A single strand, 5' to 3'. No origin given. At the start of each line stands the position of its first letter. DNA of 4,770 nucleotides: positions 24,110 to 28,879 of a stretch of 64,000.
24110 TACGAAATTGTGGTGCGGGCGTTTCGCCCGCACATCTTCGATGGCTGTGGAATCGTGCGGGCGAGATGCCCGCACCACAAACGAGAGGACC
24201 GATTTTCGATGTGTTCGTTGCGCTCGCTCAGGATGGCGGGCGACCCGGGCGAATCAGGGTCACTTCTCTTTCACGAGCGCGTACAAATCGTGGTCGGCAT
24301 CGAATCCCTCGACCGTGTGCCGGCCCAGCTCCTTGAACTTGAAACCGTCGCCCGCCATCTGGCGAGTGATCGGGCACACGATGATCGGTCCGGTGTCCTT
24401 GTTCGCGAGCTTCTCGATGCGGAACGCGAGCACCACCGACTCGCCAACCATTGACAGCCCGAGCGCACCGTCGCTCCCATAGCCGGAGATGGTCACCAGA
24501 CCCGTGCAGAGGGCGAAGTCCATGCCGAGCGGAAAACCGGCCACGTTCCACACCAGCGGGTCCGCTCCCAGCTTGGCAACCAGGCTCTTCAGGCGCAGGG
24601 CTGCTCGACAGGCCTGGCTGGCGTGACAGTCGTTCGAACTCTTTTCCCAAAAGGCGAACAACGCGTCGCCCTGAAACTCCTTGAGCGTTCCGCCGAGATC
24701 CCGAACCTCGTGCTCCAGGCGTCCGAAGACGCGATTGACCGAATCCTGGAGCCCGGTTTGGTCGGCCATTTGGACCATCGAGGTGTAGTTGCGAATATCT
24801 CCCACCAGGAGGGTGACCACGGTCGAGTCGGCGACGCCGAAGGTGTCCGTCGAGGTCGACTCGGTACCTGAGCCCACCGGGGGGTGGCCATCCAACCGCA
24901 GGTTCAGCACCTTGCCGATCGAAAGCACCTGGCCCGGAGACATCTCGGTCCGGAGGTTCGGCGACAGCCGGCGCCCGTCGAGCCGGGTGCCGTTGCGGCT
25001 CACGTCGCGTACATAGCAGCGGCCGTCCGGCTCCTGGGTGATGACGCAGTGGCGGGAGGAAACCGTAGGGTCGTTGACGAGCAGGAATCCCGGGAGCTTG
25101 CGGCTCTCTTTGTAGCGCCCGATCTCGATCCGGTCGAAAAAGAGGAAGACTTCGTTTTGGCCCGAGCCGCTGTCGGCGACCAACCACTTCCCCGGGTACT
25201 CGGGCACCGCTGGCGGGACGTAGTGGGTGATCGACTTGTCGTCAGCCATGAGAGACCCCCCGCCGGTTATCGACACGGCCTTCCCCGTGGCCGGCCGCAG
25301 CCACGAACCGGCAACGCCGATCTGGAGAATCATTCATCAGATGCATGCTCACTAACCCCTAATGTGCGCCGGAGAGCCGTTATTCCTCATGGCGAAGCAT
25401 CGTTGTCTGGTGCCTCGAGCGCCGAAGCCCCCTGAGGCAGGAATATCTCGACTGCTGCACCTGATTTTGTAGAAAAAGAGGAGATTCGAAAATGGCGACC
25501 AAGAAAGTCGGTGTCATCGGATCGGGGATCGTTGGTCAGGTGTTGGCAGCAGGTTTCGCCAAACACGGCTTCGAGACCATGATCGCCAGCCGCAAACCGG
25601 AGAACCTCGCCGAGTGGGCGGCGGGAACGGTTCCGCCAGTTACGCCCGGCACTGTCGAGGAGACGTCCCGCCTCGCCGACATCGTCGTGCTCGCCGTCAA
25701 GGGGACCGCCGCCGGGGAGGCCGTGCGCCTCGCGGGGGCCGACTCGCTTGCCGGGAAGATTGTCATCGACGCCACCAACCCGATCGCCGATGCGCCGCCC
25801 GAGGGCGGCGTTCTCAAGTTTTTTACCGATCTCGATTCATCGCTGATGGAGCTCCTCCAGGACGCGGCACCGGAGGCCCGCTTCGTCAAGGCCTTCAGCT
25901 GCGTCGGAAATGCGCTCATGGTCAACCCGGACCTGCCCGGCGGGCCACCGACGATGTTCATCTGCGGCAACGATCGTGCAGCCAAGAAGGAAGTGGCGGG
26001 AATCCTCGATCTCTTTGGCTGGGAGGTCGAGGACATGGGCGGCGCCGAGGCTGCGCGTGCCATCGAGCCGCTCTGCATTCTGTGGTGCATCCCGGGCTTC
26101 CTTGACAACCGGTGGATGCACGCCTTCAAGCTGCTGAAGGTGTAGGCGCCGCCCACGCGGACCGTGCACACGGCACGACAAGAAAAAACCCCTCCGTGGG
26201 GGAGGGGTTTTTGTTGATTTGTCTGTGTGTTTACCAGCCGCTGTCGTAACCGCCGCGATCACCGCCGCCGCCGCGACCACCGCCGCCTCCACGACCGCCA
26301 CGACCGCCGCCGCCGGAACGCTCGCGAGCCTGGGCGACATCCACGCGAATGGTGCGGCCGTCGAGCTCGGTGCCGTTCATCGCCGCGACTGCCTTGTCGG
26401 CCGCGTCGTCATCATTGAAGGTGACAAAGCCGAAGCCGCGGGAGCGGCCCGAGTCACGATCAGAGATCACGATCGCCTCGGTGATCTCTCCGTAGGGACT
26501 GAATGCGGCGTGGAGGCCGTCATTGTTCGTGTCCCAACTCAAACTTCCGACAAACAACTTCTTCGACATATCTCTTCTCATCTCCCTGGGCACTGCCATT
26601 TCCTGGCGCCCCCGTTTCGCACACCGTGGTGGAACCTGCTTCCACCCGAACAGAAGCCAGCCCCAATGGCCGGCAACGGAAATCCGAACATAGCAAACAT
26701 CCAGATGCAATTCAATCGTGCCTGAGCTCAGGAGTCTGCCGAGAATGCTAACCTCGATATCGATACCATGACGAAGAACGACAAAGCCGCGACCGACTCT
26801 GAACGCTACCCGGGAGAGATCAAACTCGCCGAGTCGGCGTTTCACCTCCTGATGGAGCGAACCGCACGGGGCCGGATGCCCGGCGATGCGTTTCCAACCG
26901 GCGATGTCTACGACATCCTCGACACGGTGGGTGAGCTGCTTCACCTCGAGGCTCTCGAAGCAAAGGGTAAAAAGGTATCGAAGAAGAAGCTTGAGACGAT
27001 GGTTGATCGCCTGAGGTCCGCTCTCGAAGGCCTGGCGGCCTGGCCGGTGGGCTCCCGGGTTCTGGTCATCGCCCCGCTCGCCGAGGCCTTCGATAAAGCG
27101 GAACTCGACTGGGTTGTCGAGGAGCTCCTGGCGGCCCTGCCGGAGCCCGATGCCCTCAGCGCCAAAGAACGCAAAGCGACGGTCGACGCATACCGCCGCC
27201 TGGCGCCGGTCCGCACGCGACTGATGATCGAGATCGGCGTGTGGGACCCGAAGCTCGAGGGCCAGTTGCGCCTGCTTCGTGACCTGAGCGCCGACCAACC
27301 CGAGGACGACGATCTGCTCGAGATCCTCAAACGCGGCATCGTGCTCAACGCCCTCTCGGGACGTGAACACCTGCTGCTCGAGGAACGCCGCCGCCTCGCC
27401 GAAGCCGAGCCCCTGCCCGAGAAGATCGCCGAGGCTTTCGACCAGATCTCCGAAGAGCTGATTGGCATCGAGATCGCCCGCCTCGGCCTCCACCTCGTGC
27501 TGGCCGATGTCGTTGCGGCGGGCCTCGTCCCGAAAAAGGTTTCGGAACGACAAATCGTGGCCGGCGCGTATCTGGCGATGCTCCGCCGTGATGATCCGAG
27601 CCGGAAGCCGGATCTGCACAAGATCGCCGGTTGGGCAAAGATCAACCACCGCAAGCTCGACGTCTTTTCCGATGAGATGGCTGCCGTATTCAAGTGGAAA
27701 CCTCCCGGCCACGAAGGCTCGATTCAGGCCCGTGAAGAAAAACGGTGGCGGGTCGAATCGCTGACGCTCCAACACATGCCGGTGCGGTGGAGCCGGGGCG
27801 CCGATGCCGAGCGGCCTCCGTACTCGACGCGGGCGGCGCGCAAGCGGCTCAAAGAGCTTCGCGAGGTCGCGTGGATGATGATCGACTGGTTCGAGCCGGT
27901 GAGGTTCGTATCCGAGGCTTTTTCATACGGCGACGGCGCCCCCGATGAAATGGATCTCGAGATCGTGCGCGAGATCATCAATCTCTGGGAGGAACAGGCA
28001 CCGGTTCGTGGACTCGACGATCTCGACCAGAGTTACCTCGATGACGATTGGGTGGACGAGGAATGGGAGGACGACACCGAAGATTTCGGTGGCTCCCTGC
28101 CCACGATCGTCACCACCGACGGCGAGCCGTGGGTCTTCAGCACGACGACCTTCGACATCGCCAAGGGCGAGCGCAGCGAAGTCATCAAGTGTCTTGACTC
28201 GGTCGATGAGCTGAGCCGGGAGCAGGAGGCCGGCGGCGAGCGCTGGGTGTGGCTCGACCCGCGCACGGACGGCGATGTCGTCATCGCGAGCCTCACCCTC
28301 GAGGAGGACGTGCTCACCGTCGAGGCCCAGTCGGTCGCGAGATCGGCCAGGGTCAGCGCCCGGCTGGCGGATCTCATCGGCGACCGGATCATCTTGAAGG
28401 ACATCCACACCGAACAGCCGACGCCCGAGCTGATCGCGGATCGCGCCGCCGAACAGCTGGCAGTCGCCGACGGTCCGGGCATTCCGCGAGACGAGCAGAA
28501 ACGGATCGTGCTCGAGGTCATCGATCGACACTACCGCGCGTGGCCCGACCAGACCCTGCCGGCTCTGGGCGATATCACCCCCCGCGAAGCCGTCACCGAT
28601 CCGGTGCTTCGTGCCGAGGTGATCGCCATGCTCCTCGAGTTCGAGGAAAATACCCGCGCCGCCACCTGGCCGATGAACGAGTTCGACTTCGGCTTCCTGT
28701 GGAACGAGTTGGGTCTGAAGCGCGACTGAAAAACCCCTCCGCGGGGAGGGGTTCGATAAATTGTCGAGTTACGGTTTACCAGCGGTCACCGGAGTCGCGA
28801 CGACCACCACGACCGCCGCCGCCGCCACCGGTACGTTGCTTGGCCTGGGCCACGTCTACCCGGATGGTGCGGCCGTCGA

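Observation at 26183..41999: Five dispersed copies of a self-contained RRM RNA-binding-protein cassette within 16 kb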

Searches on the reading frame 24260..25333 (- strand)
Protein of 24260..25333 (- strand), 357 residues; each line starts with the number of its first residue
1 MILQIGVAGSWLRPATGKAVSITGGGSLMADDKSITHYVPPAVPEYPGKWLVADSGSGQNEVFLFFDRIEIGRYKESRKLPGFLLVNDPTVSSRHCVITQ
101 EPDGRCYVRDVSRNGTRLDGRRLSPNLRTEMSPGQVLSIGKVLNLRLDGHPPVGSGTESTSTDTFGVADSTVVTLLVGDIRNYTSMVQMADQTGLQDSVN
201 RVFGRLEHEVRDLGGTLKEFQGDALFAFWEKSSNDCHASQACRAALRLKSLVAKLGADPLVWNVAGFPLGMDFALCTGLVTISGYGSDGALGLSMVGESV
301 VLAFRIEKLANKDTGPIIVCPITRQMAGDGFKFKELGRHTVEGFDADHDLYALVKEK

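Call 30: search_protein_families(library=pfam, proteins=[window:24260-25333:-], max_evalue=0.001)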
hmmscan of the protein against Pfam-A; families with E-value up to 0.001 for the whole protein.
window:24260-25333:- (357 aa): 2 families
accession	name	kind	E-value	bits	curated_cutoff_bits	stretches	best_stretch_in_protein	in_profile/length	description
PF00498.31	FHA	-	1.1e-11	45.4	20.7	1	85-140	12-67/67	FHA domain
PF16697.10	Yop-YscD_cpl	-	0.0003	21.4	33.2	1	84-142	29-86/94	Inner membrane component of T3SS, cytoplasmic domain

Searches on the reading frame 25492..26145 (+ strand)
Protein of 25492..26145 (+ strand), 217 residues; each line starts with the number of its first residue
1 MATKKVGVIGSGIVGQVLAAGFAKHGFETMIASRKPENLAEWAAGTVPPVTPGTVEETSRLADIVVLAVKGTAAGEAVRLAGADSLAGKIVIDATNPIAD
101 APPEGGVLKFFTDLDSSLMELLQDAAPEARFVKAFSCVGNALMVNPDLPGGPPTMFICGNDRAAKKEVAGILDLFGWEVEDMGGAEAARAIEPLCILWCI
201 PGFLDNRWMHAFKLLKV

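Call 30: search_protein_families(library=pfam, proteins=[window:25492-26145:+], max_evalue=0.001)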
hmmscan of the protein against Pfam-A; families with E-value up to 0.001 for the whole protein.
window:25492-26145:+ (217 aa): 6 families
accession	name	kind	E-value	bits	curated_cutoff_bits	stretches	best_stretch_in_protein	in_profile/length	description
PF03807.23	F420_oxidored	-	1.7e-18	67.4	21.6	1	5-97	1-94/94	NADP oxidoreductase coenzyme F420-dependent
PF03446.21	NAD_binding_2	-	2.3e-07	31.4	21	1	5-96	1-94/161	NAD binding domain of 6-phosphogluconate dehydrogenase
PF02826.25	2-Hacid_dh_C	-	0.00016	21.5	25.1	1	2-74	35-104/178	D-isomer specific 2-hydroxyacid dehydrogenase, NAD binding domain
PF03721.20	UDPG_MGDP_dh_N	-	0.00031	20.8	27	1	5-54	2-51/187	UDP-glucose/GDP-mannose dehydrogenase family, NAD binding domain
PF10727.15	Rossmann-like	-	0.00041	20.6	23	1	4-92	15-105/131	Rossmann-like domain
PF02737.24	3HCDH_N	-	0.0005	20.5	22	1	5-41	1-37/180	3-hydroxyacyl-CoA dehydrogenase, NAD binding domain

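Call 52: find_encoding_contigs(protein=window:25492-26145:+, flank=10000, max_places=6)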
Protein window:25492-26145:+ (217 aa): no gene with exactly this product is on record in the collection.

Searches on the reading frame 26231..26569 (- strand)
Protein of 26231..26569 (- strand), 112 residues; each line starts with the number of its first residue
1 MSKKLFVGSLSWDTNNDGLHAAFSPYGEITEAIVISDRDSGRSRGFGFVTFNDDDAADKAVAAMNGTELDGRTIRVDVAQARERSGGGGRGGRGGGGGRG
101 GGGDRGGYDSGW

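Call 5: search_protein_families(library=pfam, proteins=[window:26231-26569:-])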
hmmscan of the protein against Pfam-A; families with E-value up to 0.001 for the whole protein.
window:26231-26569:- (112 aa): 2 families
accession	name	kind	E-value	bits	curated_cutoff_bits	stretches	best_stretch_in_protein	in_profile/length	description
PF00076.28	RRM_1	-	2.6e-23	82.1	20.7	1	5-75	1-70/70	RNA recognition motif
PF16367.11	RRM_7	-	3.7e-06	27.3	27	1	2-66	1-71/94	RNA recognition motif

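Call 43: find_encoding_contigs(protein=window:26231-26569:-, flank=10000, max_places=10)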
Protein window:26231-26569:- (112 aa): no gene with exactly this product is on record in the collection.

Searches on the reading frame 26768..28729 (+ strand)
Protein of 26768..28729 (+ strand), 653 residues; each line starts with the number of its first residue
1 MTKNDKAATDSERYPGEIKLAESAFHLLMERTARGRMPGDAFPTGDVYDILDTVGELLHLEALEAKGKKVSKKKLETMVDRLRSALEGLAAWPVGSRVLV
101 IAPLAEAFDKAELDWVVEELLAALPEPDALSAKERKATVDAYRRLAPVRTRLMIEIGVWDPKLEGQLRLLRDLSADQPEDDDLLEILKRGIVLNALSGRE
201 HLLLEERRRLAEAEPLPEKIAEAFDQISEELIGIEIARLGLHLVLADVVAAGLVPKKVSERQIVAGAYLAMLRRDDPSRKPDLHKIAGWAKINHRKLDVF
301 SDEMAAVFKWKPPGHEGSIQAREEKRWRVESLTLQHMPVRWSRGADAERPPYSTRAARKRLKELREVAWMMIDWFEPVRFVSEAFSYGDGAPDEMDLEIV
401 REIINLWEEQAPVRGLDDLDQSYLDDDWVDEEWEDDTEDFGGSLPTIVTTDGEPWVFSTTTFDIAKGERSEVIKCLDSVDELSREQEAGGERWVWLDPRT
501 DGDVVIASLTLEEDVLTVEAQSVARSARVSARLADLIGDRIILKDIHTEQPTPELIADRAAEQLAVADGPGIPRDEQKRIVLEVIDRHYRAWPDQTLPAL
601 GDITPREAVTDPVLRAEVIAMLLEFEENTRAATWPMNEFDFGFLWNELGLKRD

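Call 30: search_protein_families(library=pfam, proteins=[window:26768-28729:+], max_evalue=0.001)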
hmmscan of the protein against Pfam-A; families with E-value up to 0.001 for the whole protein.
window:26768-28729:+ (653 aa): 0 families
